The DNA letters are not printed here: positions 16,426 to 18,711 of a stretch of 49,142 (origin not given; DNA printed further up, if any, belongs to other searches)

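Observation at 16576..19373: N-terminally short Cys-x-Glu glycyl radical enzyme and ferredoxin-insert activase, coupled to the end of the t6A operon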

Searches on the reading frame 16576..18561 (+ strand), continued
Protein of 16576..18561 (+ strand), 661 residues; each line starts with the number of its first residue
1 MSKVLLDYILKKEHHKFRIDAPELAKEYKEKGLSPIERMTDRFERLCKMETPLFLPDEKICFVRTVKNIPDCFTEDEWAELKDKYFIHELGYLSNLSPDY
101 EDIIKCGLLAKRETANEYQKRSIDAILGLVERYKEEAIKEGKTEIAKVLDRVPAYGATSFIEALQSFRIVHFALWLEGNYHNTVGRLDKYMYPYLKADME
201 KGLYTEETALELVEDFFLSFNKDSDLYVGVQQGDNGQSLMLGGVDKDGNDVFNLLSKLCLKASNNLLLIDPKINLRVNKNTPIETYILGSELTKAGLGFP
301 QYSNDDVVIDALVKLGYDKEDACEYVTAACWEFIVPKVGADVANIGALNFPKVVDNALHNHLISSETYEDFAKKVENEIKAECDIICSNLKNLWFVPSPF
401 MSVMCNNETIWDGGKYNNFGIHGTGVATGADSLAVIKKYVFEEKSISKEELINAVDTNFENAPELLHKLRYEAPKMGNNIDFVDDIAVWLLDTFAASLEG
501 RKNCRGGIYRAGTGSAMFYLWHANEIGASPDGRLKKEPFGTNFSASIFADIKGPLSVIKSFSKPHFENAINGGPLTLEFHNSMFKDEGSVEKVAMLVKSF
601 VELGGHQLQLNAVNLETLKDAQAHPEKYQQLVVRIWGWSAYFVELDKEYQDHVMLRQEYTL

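Call 64: find_encoding_contigs(protein=P0125, flank=8000, max_places=2)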
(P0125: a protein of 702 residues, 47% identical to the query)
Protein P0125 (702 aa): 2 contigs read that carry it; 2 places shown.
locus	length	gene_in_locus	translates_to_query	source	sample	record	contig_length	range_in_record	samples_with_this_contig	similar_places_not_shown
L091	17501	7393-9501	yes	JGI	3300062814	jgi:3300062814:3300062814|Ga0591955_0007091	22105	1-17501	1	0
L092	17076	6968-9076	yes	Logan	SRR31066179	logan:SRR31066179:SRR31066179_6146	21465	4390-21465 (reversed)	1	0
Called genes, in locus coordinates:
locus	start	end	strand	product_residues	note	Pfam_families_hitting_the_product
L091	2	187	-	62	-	?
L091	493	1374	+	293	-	PF00903:Glyoxalase, PF13669:Glyoxalase_4 (weak), PF00903:Glyoxalase (weak)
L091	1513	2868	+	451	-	PF13407:Peripla_BP_4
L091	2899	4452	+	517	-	PF00005:ABC_tran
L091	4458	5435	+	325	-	PF02653:BPD_transp_2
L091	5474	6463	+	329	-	PF02653:BPD_transp_2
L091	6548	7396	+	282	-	PF13353:Fer4_12, PF04055:Radical_SAM, PF00037:Fer4 (weak)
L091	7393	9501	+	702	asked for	PF02901:PFL-like, PF01228:Gly_radical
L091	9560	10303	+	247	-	PF00121:TIM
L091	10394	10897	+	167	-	PF01894:YjbQ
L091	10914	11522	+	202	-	PF13580:SIS_2 (faint), PF01380:SIS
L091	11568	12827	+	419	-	PF00890:FAD_binding_2, PF01266:DAO, PF01946:Thi4 (weak), PF12831:FAD_oxidored (weak), PF13450:NAD_binding_8 (weak)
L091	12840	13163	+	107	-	PF13510:Fer2_4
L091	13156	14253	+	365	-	PF00890:FAD_binding_2, PF01134:GIDA (weak), PF01266:DAO (weak), PF01494:FAD_binding_3 (weak), PF07992:Pyr_redox_2, PF12831:FAD_oxidored, PF13450:NAD_binding_8, PF13738:Pyr_redox_3, +3 more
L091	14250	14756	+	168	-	PF12838:Fer4_7 (faint), PF13187:Fer4_9 (weak), PF12837:Fer4_6 (faint), PF25160:LdpA_Fe-S-bd (weak), PF00037:Fer4 (weak)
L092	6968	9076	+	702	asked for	PF02901:PFL-like, PF01228:Gly_radical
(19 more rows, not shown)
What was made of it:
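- Sugar ABC transporter (Peripla_BP_4, ABC_tran, 2x BPD_transp_2)-AE-GRE-TIM-SIS-AraA (call 64). A distant member sits next to TIM and FAD oxidoreductases with DAO, Fer2_BFD and Fer4 domains, which I read as resembling anaerobic glycerol-3-phosphate dehydrogenase (call 64).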

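Call 72: search_protein_families(library=pfam, alignment_id=A4, max_evalue=0.00001)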
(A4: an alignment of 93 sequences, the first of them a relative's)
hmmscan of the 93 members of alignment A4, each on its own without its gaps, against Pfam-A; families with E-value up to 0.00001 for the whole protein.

A. member 1, L004:5917-7071:+ (385 aa): 1 family
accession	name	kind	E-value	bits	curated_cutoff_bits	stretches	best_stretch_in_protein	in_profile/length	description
PF02350.25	Epimerase_2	-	2.9e-78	263.6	30.6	1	31-369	6-346/347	UDP-N-acetylglucosamine 2-epimerase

B. families by the number of members that match (of 93 scanned): 124 families (the first 25 are shown)
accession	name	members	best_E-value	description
PF00528.27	BPD_transp_1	4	1.7e-31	Binding-protein-dependent transport system inner membrane component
PF16161.11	DUF4867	3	1.2e-82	Domain of unknown function (DUF4867)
PF13472.12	Lipase_GDSL_2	3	3.8e-22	GDSL-like Lipase/Acylhydrolase family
PF02350.25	Epimerase_2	2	2.9e-78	UDP-N-acetylglucosamine 2-epimerase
PF02836.23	Glyco_hydro_2_C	2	4.1e-74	Glycosyl hydrolases family 2, TIM barrel domain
PF07944.18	Beta-AFase-like_GH127_cat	2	2.8e-72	Beta-L-arabinofuranosidase, GH127 catalytic domain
PF05691.18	Raffinose_syn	2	1e-64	Raffinose synthase or seed imbibition protein Sip1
PF00933.27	Glyco_hydro_3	2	1.9e-56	Glycosyl hydrolase family 3 N terminal domain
PF00370.27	FGGY_N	2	1.9e-54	FGGY family of carbohydrate kinases, N-terminal domain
PF00248.27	Aldo_ket_red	2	1.6e-44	Aldo/keto reductase family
PF02782.22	FGGY_C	2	2.1e-36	FGGY family of carbohydrate kinases, C-terminal domain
PF03547.23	Mem_trans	2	5.9e-35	Membrane transport protein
PF00395.25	SLH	2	7.6e-34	S-layer homology domain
PF13419.12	HAD_2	2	7.7e-32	Haloacid dehalogenase-like hydrolase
PF00702.32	Hydrolase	2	3.7e-28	haloacid dehalogenase-like hydrolase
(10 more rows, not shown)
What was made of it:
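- Tried and rejected: Second-shell neighbour scan (call 72).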

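Call 77: search_protein_families(library=pfam, proteins=[L004:241-1272:+, L004:1292-2395:+, L004:2419-3585:+, L004:3585-4751:+, L004:4766-5911:+, L004:10815-11630:+, L004:11662-13104:+, L004:13124-15427:+, L001:10005-11255:+], max_evalue=0.00001)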
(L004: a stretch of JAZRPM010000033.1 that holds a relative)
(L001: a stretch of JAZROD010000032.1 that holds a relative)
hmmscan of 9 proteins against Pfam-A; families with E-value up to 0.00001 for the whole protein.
L004:241-1272:+ (344 aa): 10 families
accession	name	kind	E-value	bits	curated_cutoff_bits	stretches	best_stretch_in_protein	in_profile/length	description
PF02719.21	Polysacc_synt_2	-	1.6e-108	362.8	20.2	1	7-289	1-291/293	Polysaccharide biosynthesis protein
PF01370.27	Epimerase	-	3.2e-23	82.8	20.9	1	8-225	2-231/240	NAD dependent epimerase/dehydratase family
PF08485.16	Polysacc_syn_2C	-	6.3e-22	77.5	25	1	292-339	1-48/48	Polysaccharide biosynthesis protein C-terminal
PF01073.25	3Beta_HSD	-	1.4e-18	67.3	22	1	8-136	1-122/280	3-beta hydroxysteroid dehydrogenase/isomerase family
PF16363.11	GDP_Man_Dehyd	-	9.1e-16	58.7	27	1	8-131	1-130/332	GDP-mannose 4,6 dehydratase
PF13460.12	NAD_binding_10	-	1.4e-10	41.8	27.2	1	11-156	1-126/184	NAD(P)H-binding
PF05368.20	NmrA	-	9.9e-10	38.9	27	1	4-263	2-218/298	NmrA-like family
PF07993.18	NAD_binding_4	-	1.5e-09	37.8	20.1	1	9-136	1-142/258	Male sterility protein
PF04321.23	RmlD_sub_bind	-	8.9e-09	35.3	27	1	6-152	2-137/287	RmlD substrate binding domain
PF08659.16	KR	-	8.3e-06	26.3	22.6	0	6-86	2-88/180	KR domain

L004:1292-2395:+ (368 aa): 4 families
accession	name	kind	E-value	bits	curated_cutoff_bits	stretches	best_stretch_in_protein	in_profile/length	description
PF00534.26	Glycos_transf_1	-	7e-31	107.5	26.4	1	192-347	10-169/172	Glycosyl transferases group 1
PF13692.12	Glyco_trans_1_4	-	2.8e-30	105.9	27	1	199-334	3-140/142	Glycosyl transferases group 1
PF20706.3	GT4-conflict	-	2e-12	47.2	26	1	131-317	130-324/385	Family 4 Glycosyltransferase in conflict systems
PF13439.12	Glyco_transf_4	-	2.1e-08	34.8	28.5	1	14-182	2-169/170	Glycosyltransferase Family 4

L004:2419-3585:+ (389 aa): 3 families
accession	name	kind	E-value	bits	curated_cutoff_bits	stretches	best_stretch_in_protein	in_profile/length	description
PF00534.26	Glycos_transf_1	-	5.8e-21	75.2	26.4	1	245-369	33-170/172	Glycosyl transferases group 1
PF13692.12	Glyco_trans_1_4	-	4.4e-19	69.6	27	1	249-354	25-139/142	Glycosyl transferases group 1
PF13439.12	Glyco_transf_4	-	6.8e-15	55.9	28.5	1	23-213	12-169/170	Glycosyltransferase Family 4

L004:3585-4751:+ (389 aa): 1 family
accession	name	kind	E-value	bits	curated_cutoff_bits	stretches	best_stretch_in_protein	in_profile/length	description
PF14907.12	NTP_transf_5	-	8.1e-37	127.6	31.2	1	31-267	3-248/249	Uncharacterised nucleotidyltransferase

L004:4766-5911:+ (382 aa): 4 families
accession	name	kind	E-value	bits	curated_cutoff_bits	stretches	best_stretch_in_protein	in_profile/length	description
PF14667.12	Polysacc_synt_C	-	1.6e-48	163.8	28.7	1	267-378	1-111/111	Polysaccharide biosynthesis C-terminal domain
PF01370.27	Epimerase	-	2.4e-21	76.7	20.9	1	3-198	1-228/240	NAD dependent epimerase/dehydratase family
PF07993.18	NAD_binding_4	-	1.8e-09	37.6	20.1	0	106-150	169-210/258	Male sterility protein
PF01073.25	3Beta_HSD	-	1.9e-06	27.6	22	0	4-121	1-132/280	3-beta hydroxysteroid dehydrogenase/isomerase family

L004:10815-11630:+ (272 aa): 1 family
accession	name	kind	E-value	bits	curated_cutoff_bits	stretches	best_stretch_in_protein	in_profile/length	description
PF01261.30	AP_endonuc_2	-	1.3e-30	107.4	31.1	1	22-267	4-247/249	Xylose isomerase-like TIM barrel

L004:11662-13104:+ (481 aa): 1 family
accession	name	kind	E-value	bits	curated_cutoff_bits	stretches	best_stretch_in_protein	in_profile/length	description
PF00395.25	SLH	-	1.3e-21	76.8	20.8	2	151-193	2-44/44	S-layer homology domain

L004:13124-15427:+ (768 aa): 1 family
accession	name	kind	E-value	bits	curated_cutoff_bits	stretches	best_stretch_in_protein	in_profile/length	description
PF13240.11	Zn_Ribbon_1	-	5.4e-06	26.5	25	1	7-27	1-21/23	zinc-ribbon domain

L001:10005-11255:+ (417 aa): 1 family
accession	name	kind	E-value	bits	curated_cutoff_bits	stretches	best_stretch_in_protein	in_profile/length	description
PF00232.24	Glyco_hydro_1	-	1.2e-56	192.5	22.6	2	221-397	257-452/453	Glycosyl hydrolase family 1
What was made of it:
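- L004 (GRE 74% identical) lies inside a cluster of a CapD/Polysacc_synt_2 protein, 2x GT4, a nucleotidyltransferase, an Epimerase/Polysacc_synt_C protein, UDP-GlcNAc 2-epimerase, HAD, GRE, AE, a xylose-isomerase-like TIM barrel and an SLH protein (call 77).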

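Call 79: search_solved_structures(query=L025:5946-7910:+, max_evalue=0.001)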
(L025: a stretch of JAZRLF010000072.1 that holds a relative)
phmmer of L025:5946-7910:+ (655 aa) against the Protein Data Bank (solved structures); distinct sequences matched with E-value up to 0.001: 3.
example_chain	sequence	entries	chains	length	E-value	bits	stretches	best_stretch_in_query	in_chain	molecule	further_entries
7exf_B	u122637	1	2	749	3.3e-63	217.2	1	81-548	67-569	Probable galactinol--sucrose galactosyltransferase 6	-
7exg_B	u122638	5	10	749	3.8e-62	213.7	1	81-548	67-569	Probable galactinol--sucrose galactosyltransferase 6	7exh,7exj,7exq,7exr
3a5v_A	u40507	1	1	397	0.00032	22.3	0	203-302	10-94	Alpha-galactosidase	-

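Call 80: search_solved_structures(query=L009:11410-12057:+, max_evalue=0.1)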
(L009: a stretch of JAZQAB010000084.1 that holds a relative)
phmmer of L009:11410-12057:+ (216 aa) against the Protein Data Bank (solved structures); distinct sequences matched with E-value up to 0.1: 1.
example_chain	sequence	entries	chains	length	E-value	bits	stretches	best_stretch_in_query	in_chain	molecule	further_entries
9gyy_A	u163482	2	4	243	4.6e-56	193.2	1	5-210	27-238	DUF4867 domain-containing protein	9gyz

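Call 81: search_solved_structures(query=L066:12-1526:+, max_evalue=0.1)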
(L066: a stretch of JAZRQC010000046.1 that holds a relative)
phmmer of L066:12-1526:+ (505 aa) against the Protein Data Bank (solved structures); distinct sequences matched with E-value up to 0.1: 5.
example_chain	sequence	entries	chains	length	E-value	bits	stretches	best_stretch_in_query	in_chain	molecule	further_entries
7v6m_A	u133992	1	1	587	9.8e-12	47.5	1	38-137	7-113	Fibronectin type III domain-containing protein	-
6kqs_A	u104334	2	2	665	1e-10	44.2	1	13-134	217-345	lacto-N-biosidase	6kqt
5gqc_A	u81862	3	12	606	4.4e-08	35.5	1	38-88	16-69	Lacto-N-biosidase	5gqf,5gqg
7v6i_A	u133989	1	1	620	8.7e-08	34.5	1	38-88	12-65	Lacto-N-biosidase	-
24mr_A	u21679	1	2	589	1.4e-07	33.8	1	39-88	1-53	Lacto-N-biosidase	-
